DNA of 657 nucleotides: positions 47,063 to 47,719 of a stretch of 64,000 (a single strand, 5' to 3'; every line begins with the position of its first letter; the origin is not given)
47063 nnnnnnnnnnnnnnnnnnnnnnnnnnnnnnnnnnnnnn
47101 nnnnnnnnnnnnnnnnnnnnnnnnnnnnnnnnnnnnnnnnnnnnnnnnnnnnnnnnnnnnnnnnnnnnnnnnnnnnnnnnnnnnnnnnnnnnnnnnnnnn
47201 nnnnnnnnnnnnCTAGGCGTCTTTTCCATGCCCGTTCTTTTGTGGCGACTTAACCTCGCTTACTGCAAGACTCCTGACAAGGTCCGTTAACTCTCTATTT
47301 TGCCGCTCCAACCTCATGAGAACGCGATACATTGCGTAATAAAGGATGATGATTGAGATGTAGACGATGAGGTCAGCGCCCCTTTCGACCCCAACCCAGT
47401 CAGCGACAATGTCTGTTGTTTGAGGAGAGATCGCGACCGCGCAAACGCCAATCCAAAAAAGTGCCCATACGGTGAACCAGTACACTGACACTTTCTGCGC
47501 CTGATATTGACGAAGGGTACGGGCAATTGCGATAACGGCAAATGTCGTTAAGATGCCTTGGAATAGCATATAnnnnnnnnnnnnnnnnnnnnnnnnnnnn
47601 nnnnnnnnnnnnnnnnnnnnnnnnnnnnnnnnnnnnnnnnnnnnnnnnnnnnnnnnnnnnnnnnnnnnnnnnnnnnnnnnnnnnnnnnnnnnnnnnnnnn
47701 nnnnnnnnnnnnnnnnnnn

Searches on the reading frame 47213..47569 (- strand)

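Call 8: search_protein_families(library=pfam, proteins=[window:47213-47569:-], max_evalue=0.001)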
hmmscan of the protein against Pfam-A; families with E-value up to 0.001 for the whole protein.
window:47213-47569:- (118 aa): 1 family
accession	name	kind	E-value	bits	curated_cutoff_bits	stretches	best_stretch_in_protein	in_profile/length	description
PF10066.14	DUF2304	-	3.2e-22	79.2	25.5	1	3-105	2-104/106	Uncharacterized conserved protein (DUF2304)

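Call 34: search_protein_families(library=ncbifam, proteins=[window:47213-47569:-], max_evalue=0.0001)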
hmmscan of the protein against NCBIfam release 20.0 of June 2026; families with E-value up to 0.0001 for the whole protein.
window:47213-47569:- (118 aa): 0 families
